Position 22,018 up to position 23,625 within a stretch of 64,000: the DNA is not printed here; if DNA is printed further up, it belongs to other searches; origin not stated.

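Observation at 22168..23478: HisI-HisE fused to a RelA/SpoT-type HD (alarmone hydrolase) domain at the end of the his operon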

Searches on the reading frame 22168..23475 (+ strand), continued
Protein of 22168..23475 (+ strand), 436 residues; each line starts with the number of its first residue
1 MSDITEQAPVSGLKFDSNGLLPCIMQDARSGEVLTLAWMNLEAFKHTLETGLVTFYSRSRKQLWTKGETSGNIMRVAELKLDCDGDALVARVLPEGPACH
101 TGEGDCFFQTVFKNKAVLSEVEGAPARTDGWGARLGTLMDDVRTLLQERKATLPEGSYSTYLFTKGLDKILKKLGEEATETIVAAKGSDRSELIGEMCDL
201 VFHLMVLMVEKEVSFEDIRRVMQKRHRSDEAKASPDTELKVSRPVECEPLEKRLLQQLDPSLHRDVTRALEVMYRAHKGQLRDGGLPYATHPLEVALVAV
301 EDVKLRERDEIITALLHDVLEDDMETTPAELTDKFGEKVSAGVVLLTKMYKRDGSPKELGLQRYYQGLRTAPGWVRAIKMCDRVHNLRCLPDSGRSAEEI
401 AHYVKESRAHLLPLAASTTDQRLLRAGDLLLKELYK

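Call 7: find_homologous_proteins(query=window:22168-23475:+)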
Query window:22168-23475:+ (436 aa): 5570 proteins with E <= 0.001 among 8000 candidates; the best 120 are listed.
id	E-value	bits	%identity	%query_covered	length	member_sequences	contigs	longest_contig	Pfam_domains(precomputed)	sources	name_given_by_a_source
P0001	4.8e-268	907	92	100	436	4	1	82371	PF01502.24,PF13328.13,PF01503.23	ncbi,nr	ncbi:MAG: bifunctional phosphoribosyl-AMP cyclohydrolase/phosphoribosyl-ATP diphosphatase HisIE [Pla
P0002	3.5e-263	891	90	100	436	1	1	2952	PF01502.24,PF13328.13,PF01503.23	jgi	jgi:phosphoribosyl-ATP pyrophosphohydrolase/phosphoribosyl-AMP cyclohydrolase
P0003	3.6e-248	842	85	100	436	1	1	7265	PF01502.24,PF13328.13,PF01503.23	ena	-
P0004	1.2e-241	820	82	100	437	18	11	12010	PF01502.24,PF13328.13,PF01503.23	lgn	-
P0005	1.6e-239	813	82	100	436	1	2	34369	PF01502.24,PF13328.13,PF01503.23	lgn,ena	-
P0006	1.6e-238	810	81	100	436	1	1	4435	PF01502.24,PF13328.13,PF01503.23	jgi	jgi:phosphoribosyl-ATP pyrophosphohydrolase/phosphoribosyl-AMP cyclohydrolase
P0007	3.2e-234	796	80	100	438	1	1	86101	PF01502.24,PF13328.13,PF01503.23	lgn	-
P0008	1.4e-233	794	79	100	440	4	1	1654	PF01502.24,PF13328.13,PF01503.23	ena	-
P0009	2.4e-233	793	81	100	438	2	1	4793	PF01502.24,PF13328.13,PF01503.23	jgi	jgi:phosphoribosyl-ATP pyrophosphohydrolase/phosphoribosyl-AMP cyclohydrolase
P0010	1.4e-232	790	79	100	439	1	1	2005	PF01502.24,PF13328.13,PF01503.23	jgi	jgi:phosphoribosyl-ATP pyrophosphohydrolase/phosphoribosyl-AMP cyclohydrolase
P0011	3.7e-231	786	79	100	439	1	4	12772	PF01502.24,PF13328.13,PF01503.23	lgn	-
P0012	4.7e-231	785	79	100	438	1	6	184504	PF01502.24,PF13328.13,PF01503.23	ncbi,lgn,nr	ncbi:MAG: bifunctional phosphoribosyl-AMP cyclohydrolase/phosphoribosyl-ATP diphosphatase HisIE [Pla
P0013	5.7e-231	785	79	100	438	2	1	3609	PF01502.24,PF13328.13,PF01503.23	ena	-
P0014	3.2e-230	782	80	100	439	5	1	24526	PF01502.24,PF13328.13,PF01503.23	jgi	jgi:phosphoribosyl-ATP pyrophosphohydrolase/phosphoribosyl-AMP cyclohydrolase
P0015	7.9e-230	781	78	100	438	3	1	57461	PF01502.24,PF13328.13,PF01503.23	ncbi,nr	ncbi:MAG: bifunctional phosphoribosyl-AMP cyclohydrolase/phosphoribosyl-ATP diphosphatase HisIE [Pla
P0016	1.0e-229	781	80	100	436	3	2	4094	PF01502.24,PF13328.13,PF01503.23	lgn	-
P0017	6.7e-227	772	79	100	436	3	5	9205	PF01502.24,PF13328.13,PF01503.23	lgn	-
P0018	1.0e-226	771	77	100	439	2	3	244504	PF01502.24,PF13328.13,PF01503.23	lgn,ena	-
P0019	1.5e-221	754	77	100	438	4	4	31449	PF01502.24,PF13328.13,PF01503.23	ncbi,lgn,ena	-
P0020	4.1e-217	739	76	100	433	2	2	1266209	PF01502.24,PF13328.13,PF01503.23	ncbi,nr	ncbi:MAG: bifunctional phosphoribosyl-AMP cyclohydrolase/phosphoribosyl-ATP diphosphatase HisIE [Pla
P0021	4.4e-214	729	75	100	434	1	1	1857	PF01502.24,PF13328.13,PF01503.23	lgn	-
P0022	1.2e-213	728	73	100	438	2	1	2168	PF01502.24,PF03819.23,PF13328.13,PF01503.23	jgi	-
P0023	4.7e-212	723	73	100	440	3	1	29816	PF01502.24,PF13328.13,PF01503.23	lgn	-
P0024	1.4e-207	708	72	100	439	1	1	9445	PF01502.24,PF13328.13,PF01503.23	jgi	jgi:phosphoribosyl-AMP cyclohydrolase / phosphoribosyl-ATP pyrophosphohydrolase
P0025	2.1e-207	707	72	100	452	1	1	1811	PF01502.24,PF13328.13,PF01503.23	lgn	-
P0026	4.0e-201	687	68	100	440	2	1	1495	PF01502.24,PF13328.13,PF01503.23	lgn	-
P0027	4.7e-201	686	70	100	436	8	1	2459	PF01502.24,PF13328.13,PF01503.23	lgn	-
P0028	1.2e-196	672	67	100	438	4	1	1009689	PF01502.24,PF13328.13,PF01503.23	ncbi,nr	ncbi:MAG: bifunctional phosphoribosyl-AMP cyclohydrolase/phosphoribosyl-ATP diphosphatase HisIE [Pla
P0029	7.7e-196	669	68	100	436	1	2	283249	PF01502.24,PF13328.13,PF01503.23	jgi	jgi:phosphoribosyl-ATP pyrophosphohydrolase/phosphoribosyl-AMP cyclohydrolase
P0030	1.3e-183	629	62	100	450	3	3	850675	PF01502.24,PF13328.13,PF01503.23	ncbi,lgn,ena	-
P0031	6.8e-183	627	64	95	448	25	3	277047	PF01502.24,PF13328.13,PF01503.23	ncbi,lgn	-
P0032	2.3e-182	625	63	100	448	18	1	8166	PF01502.24,PF13328.13,PF01503.23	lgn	-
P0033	3.1e-182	624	63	100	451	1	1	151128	PF01502.24,PF13328.13,PF01503.23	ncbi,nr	ncbi:MAG: bifunctional phosphoribosyl-AMP cyclohydrolase/phosphoribosyl-ATP diphosphatase HisIE [Pla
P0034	1.2e-180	619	63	100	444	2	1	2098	PF01502.24,PF13328.13,PF01503.23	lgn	-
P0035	8.3e-180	616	63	98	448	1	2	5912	PF01502.24,PF13328.13,PF01503.23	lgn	-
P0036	1.0e-178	613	62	98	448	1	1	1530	PF01502.24,PF13328.13,PF01503.23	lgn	-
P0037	5.2e-172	591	61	98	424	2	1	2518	PF01502.24,PF13328.13,PF01503.23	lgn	-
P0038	1.9e-165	569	65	94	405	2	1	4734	PF01502.24,PF13328.13,PF01503.23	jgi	jgi:phosphoribosyl-ATP pyrophosphohydrolase/phosphoribosyl-AMP cyclohydrolase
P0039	2.8e-160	552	60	97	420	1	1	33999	PF01502.24,PF13328.13,PF01966.29,PF01503.23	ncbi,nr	ncbi:bifunctional phosphoribosyl-AMP cyclohydrolase/phosphoribosyl-ATP diphosphatase HisIE [Planctom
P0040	3.7e-66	242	53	49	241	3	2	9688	PF01502.24,PF01503.23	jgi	jgi:phosphoribosyl-ATP pyrophosphohydrolase/phosphoribosyl-AMP cyclohydrolase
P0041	4.7e-65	238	52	50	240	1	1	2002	PF01502.24,PF01503.23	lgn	-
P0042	2.8e-64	236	51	50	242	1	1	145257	PF01502.24,PF01503.23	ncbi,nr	ncbi:MAG: bifunctional phosphoribosyl-AMP cyclohydrolase/phosphoribosyl-ATP diphosphatase HisIE [Bla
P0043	1.9e-63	233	51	52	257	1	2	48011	PF01502.24,PF01503.23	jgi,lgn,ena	-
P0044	2.7e-63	233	51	49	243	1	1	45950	PF01502.24,PF01503.23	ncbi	-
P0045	4.6e-63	232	48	50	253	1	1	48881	PF01502.24,PF01503.23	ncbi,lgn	-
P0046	5.7e-63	232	51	49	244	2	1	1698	PF01502.24,PF01503.23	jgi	jgi:phosphoribosyl-ATP pyrophosphohydrolase/phosphoribosyl-AMP cyclohydrolase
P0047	7.1e-63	231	50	48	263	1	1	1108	PF01502.24,PF01503.23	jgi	jgi:phosphoribosyl-AMP cyclohydrolase / phosphoribosyl-ATP pyrophosphohydrolase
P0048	1.4e-62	230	53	48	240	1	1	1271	PF01502.24,PF01503.23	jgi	jgi:phosphoribosyl-ATP pyrophosphohydrolase/phosphoribosyl-AMP cyclohydrolase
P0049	1.5e-62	230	48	51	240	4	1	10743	PF01502.24,PF01503.23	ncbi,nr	ncbi:MAG TPA: bifunctional phosphoribosyl-AMP cyclohydrolase/phosphoribosyl-ATP diphosphatase HisIE 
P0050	2.0e-62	230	51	48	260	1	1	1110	PF01502.24,PF01503.23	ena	-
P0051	2.5e-62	229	51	50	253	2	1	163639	PF01502.24,PF01503.23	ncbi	-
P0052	9.0e-62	228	50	50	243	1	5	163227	PF01502.24,PF01503.23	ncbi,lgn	-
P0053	1.6e-61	227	52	50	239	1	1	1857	PF01502.24,PF01503.23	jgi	jgi:phosphoribosyl-ATP pyrophosphohydrolase/phosphoribosyl-AMP cyclohydrolase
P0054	1.6e-61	227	49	50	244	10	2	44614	PF01502.24,PF01503.23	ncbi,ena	-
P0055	1.7e-61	227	49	52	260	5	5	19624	PF01502.24,PF01503.23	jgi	jgi:phosphoribosyl-AMP cyclohydrolase / phosphoribosyl-ATP pyrophosphohydrolase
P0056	1.7e-61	227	49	50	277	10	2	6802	PF01502.24,PF01503.23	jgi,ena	-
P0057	3.4e-61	226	49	50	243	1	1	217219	PF01502.24,PF01503.23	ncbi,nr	ncbi:MAG: bifunctional phosphoribosyl-AMP cyclohydrolase/phosphoribosyl-ATP diphosphatase HisIE [Aci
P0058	3.5e-61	226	50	50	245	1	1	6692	PF01502.24,PF01503.23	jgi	jgi:phosphoribosyl-ATP pyrophosphohydrolase/phosphoribosyl-AMP cyclohydrolase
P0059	4.1e-61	225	50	49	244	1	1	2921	PF01502.24,PF01503.23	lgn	-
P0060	4.6e-61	225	50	49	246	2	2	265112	PF01502.24,PF01503.23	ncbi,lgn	-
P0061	5.3e-61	225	51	48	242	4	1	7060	PF01502.24,PF01503.23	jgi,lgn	jgi:phosphoribosyl-ATP pyrophosphohydrolase/phosphoribosyl-AMP cyclohydrolase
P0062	6.2e-61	225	-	-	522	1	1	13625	PF01502.24,PF01503.23,PF00977.28,PF01207.24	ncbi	-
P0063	6.2e-61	225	48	47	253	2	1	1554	PF01502.24,PF01503.23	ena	-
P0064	8.5e-61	224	50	48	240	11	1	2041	PF01502.24,PF01503.23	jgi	jgi:phosphoribosyl-ATP pyrophosphohydrolase/phosphoribosyl-AMP cyclohydrolase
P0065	9.1e-61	224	49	49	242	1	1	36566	PF01502.24,PF03819.23,PF01503.23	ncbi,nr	ncbi:MAG TPA: bifunctional phosphoribosyl-AMP cyclohydrolase/phosphoribosyl-ATP diphosphatase HisIE 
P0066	1.0e-60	224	49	51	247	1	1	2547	PF01502.24,PF01503.23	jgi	-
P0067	1.2e-60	224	50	48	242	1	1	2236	PF01502.24,PF01503.23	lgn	-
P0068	1.2e-60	224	48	50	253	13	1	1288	PF01502.24,PF01503.23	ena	-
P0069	1.3e-60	224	51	50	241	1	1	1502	PF01502.24,PF01503.23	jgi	jgi:phosphoribosyl-AMP cyclohydrolase / phosphoribosyl-ATP pyrophosphohydrolase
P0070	1.3e-60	224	48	51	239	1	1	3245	PF01502.24,PF01503.23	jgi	jgi:phosphoribosyl-ATP pyrophosphohydrolase/phosphoribosyl-AMP cyclohydrolase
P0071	1.8e-60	223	50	49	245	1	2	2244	PF01502.24,PF01503.23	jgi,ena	-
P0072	1.8e-60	223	50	50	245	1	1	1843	PF01502.24,PF01503.23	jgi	jgi:phosphoribosyl-AMP cyclohydrolase / phosphoribosyl-ATP pyrophosphohydrolase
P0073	1.8e-60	223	47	50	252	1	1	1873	PF01502.24,PF01503.23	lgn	-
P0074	1.9e-60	223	52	47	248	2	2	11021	PF01502.24,PF01503.23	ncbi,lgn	-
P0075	1.9e-60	223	49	49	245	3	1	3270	PF01502.24,PF01503.23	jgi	jgi:phosphoribosyl-ATP pyrophosphohydrolase/phosphoribosyl-AMP cyclohydrolase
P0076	2.3e-60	223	50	49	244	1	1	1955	PF01502.24,PF01503.23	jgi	jgi:phosphoribosyl-ATP pyrophosphohydrolase/phosphoribosyl-AMP cyclohydrolase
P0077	2.7e-60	223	51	50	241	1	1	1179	PF01502.24,PF01503.23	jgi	jgi:phosphoribosyl-AMP cyclohydrolase / phosphoribosyl-ATP pyrophosphohydrolase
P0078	2.9e-60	223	49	50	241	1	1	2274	PF01502.24,PF01503.23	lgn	-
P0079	3.0e-60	223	48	48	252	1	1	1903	PF01502.24,PF01503.23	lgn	-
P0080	3.1e-60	223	50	49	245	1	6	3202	PF01502.24,PF01503.23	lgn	-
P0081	3.6e-60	222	47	50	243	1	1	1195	PF01502.24,PF01503.23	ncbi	-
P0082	3.8e-60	222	51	49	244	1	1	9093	PF01502.24,PF01503.23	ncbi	ncbi:MAG: bifunctional phosphoribosyl-AMP cyclohydrolase/phosphoribosyl-ATP diphosphatase HisIE [Aci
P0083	4.1e-60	222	50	49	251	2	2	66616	PF01502.24,PF01503.23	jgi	-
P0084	4.6e-60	222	49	49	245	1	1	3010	PF01502.24,PF01503.23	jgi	jgi:phosphoribosyl-ATP pyrophosphohydrolase/phosphoribosyl-AMP cyclohydrolase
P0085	4.7e-60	222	48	48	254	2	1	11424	PF01502.24,PF01503.23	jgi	-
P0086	4.8e-60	222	50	50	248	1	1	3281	PF01502.24,PF01503.23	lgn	-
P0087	5.1e-60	222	50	50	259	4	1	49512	PF01502.24,PF01503.23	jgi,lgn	jgi:phosphoribosyl-ATP pyrophosphohydrolase/phosphoribosyl-AMP cyclohydrolase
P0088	5.6e-60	222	50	50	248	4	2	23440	PF01502.24,PF01503.23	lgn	-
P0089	6.1e-60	222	49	49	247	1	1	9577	PF01502.24,PF01503.23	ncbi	-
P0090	6.2e-60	222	50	50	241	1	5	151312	PF01502.24,PF01503.23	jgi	jgi:phosphoribosyl-ATP pyrophosphohydrolase/phosphoribosyl-AMP cyclohydrolase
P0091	6.2e-60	222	48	50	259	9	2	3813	PF01502.24,PF01503.23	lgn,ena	-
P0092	6.9e-60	221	49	50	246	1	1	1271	PF01502.24,PF01503.23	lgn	-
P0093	7.1e-60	221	47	52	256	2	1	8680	PF01502.24,PF01503.23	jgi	jgi:phosphoribosyl-ATP pyrophosphohydrolase/phosphoribosyl-AMP cyclohydrolase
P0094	7.9e-60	221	50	50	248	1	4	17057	PF01502.24,PF01503.23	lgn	-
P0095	8.1e-60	221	50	50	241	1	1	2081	PF01502.24,PF01503.23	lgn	-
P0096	8.2e-60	221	49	50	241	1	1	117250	PF01502.24,PF01503.23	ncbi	ncbi:MAG: bifunctional phosphoribosyl-AMP cyclohydrolase/phosphoribosyl-ATP diphosphatase HisIE [Bla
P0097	1.2e-59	221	48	50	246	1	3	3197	PF01502.24,PF01503.23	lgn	-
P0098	1.3e-59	220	50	50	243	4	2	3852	PF01502.24,PF01503.23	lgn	-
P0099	1.4e-59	220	50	50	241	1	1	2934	PF01502.24,PF01503.23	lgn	-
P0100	1.4e-59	220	49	47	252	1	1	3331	PF01502.24,PF01503.23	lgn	-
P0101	1.7e-59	220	50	48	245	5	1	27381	PF01502.24,PF01503.23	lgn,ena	-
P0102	1.8e-59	220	48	50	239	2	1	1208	PF01502.24,PF01503.23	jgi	jgi:phosphoribosyl-AMP cyclohydrolase / phosphoribosyl-ATP pyrophosphohydrolase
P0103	1.9e-59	220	46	50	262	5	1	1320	PF01502.24,PF01503.23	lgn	-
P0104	2.1e-59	220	50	47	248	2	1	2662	PF01502.24,PF01503.23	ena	-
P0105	2.3e-59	220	50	49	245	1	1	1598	PF01502.24,PF01503.23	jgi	jgi:phosphoribosyl-ATP pyrophosphohydrolase/phosphoribosyl-AMP cyclohydrolase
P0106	2.8e-59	219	49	49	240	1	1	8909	PF01502.24,PF01503.23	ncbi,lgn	-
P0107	3.5e-59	219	49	50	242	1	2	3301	PF01502.24,PF01503.23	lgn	-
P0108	3.5e-59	219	42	51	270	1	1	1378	PF01502.24,PF01503.23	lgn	-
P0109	3.6e-59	219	48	52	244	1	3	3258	PF01502.24,PF01503.23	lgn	-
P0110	3.9e-59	219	49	49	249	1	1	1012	PF01502.24,PF01503.23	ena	-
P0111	3.9e-59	219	47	50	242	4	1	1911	PF01502.24,PF01503.23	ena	-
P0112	4.3e-59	219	51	50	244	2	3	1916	PF01502.24,PF01503.23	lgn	-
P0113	4.3e-59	219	49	48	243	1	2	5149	PF01502.24,PF01503.23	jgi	jgi:phosphoribosyl-ATP pyrophosphohydrolase/phosphoribosyl-AMP cyclohydrolase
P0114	5.4e-59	218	48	49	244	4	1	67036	PF01502.24,PF01503.23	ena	-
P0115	6.0e-59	218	47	50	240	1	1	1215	PF01502.24,PF03819.23,PF01503.23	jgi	jgi:phosphoribosyl-ATP pyrophosphohydrolase/phosphoribosyl-AMP cyclohydrolase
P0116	6.4e-59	218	49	50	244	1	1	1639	PF01502.24,PF01503.23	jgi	-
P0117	7.5e-59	218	48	53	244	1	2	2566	PF01502.24,PF03819.23,PF01503.23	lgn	-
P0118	7.8e-59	218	49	50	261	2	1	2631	PF01502.24,PF01503.23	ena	-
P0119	8.5e-59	218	48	50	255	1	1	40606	PF01502.24,PF01503.23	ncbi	-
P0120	8.7e-59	218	48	49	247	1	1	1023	PF01502.24,PF01503.23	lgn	-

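Call 17: find_encoding_contigs(protein=window:22168-23475:+, flank=10000, max_places=3)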
Protein window:22168-23475:+ (436 aa): no gene with exactly this product is on record in the collection.

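Call 22: list_cluster_members(proteins=[P0001, P0012, P0015, P0020, P0028, P0033, P0039, P0127, P0131, P0126])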
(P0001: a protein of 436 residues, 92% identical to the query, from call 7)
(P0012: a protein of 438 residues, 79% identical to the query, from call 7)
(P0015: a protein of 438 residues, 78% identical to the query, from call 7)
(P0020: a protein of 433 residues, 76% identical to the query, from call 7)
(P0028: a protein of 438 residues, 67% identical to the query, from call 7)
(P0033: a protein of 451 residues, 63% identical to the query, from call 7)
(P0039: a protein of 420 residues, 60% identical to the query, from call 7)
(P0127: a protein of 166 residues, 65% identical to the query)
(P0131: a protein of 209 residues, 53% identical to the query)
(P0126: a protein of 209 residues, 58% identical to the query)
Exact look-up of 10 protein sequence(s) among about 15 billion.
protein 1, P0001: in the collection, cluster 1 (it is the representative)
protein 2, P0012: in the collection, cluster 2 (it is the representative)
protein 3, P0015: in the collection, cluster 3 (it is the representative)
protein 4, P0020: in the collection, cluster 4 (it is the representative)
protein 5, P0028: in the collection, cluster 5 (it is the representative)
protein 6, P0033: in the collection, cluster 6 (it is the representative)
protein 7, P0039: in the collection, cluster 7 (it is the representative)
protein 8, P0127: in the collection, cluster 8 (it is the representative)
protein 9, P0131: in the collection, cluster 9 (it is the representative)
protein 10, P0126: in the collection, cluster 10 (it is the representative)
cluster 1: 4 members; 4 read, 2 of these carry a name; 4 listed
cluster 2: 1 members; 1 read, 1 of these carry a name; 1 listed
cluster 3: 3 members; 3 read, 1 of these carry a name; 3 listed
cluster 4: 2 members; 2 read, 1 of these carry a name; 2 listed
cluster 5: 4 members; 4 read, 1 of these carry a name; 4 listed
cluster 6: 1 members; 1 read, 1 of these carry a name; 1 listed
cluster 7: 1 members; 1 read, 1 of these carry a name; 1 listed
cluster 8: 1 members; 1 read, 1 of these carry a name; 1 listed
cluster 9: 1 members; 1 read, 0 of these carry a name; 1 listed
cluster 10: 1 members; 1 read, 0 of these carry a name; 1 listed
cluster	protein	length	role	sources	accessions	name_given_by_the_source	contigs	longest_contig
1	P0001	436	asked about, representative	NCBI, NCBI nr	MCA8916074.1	MAG: bifunctional phosphoribosyl-AMP cyclohydrolase/phosphoribosyl-ATP diphosphatase ... | bifunctional phosphoribosyl-AMP cyclohydrolase/phosphoribosyl-ATP diphosphatase HisIE ...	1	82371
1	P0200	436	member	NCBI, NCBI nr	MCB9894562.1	MAG: bifunctional phosphoribosyl-AMP cyclohydrolase/phosphoribosyl-ATP diphosphatase ... | bifunctional phosphoribosyl-AMP cyclohydrolase/phosphoribosyl-ATP diphosphatase HisIE ...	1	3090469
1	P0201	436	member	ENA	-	-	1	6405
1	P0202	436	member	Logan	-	-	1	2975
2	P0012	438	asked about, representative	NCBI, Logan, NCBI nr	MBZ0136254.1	MAG: bifunctional phosphoribosyl-AMP cyclohydrolase/phosphoribosyl-ATP diphosphatase ... | bifunctional phosphoribosyl-AMP cyclohydrolase/phosphoribosyl-ATP diphosphatase HisIE ...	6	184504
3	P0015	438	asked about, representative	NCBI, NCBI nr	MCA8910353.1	MAG: bifunctional phosphoribosyl-AMP cyclohydrolase/phosphoribosyl-ATP diphosphatase ... | bifunctional phosphoribosyl-AMP cyclohydrolase/phosphoribosyl-ATP diphosphatase HisIE ...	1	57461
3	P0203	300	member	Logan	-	-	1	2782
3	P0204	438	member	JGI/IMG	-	-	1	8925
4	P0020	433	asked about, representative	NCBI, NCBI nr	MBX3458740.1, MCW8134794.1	MAG: bifunctional phosphoribosyl-AMP cyclohydrolase/phosphoribosyl-ATP diphosphatase ... | bifunctional phosphoribosyl-AMP cyclohydrolase/phosphoribosyl-ATP diphosphatase HisIE ...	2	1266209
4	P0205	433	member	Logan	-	-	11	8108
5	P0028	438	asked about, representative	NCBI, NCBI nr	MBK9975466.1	MAG: bifunctional phosphoribosyl-AMP cyclohydrolase/phosphoribosyl-ATP diphosphatase ... | bifunctional phosphoribosyl-AMP cyclohydrolase/phosphoribosyl-ATP diphosphatase HisIE ...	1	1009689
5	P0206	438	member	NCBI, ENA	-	-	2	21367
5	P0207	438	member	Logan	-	-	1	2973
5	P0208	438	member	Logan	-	-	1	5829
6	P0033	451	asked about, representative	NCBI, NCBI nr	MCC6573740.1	MAG: bifunctional phosphoribosyl-AMP cyclohydrolase/phosphoribosyl-ATP diphosphatase ... | bifunctional phosphoribosyl-AMP cyclohydrolase/phosphoribosyl-ATP diphosphatase HisIE ...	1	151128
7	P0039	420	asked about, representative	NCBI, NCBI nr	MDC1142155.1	bifunctional phosphoribosyl-AMP cyclohydrolase/phosphoribosyl-ATP diphosphatase HisIE ...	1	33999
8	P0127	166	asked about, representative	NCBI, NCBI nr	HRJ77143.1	MAG TPA: HD domain-containing protein [Planctomycetota bacterium] | HD domain-containing protein [Planctomycetota bacterium]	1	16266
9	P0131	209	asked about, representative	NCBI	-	-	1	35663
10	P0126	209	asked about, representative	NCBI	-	-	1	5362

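Call 23: find_encoding_contigs(protein=P0001, flank=10000, max_places=2)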
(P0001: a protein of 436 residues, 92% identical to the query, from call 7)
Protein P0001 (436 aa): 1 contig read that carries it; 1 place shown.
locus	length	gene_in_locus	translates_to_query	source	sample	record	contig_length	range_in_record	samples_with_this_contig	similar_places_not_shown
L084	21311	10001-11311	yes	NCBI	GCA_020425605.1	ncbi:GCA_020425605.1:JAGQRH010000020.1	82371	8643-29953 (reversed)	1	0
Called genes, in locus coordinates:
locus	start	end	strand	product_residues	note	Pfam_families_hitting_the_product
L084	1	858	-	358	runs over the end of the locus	-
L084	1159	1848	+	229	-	PF00005:ABC_tran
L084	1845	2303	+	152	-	PF00034:Cytochrom_C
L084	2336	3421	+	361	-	PF13393:tRNA-synt_His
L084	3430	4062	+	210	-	PF01634:HisG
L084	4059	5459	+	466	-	PF00815:Histidinol_dh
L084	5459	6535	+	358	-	PF00155:Aminotran_1_2, PF04864:Alliinase_C (weak)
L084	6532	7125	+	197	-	PF00475:IGPD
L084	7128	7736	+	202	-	PF00117:GATase, PF07685:GATase_3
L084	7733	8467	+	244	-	PF00977:His_biosynth, PF01207:Dus (faint)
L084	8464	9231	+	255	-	PF00977:His_biosynth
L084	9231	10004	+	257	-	PF00977:His_biosynth, PF02581:TMP-TENI (faint), PF00478:IMPDH (faint), PF03060:NMO (faint), PF05690:ThiG (faint), PF01207:Dus (faint)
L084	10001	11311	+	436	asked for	PF01502:PRA-CH, PF01503:PRA-PH, PF13328:HD_4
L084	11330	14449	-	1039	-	PF00873:ACR_tran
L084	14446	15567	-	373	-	PF25919:BSH_CusB (faint), PF00364:Biotin_lipoyl (faint), PF25917:BSH_RND, PF25973:BSH_CzcB (weak), PF25954:Beta-barrel_RND_2 (weak), PF25967:RND-MFP_C (weak), PF25989:YknX_C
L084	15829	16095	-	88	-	PF10041:DUF2277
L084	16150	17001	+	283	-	-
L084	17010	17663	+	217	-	PF01596:Methyltransf_3, PF13578:Methyltransf_24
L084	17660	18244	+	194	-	PF02245:Pur_DNA_glyco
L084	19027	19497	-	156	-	PF00255:GSHPx, PF08534:Redoxin (faint)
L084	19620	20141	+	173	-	PF01467:CTP_transf_like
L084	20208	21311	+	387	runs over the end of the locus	PF08442:ATP-grasp_2, PF13549:ATP-grasp_5, PF24948:Citrate_synth_N, PF00549:Ligase_CoA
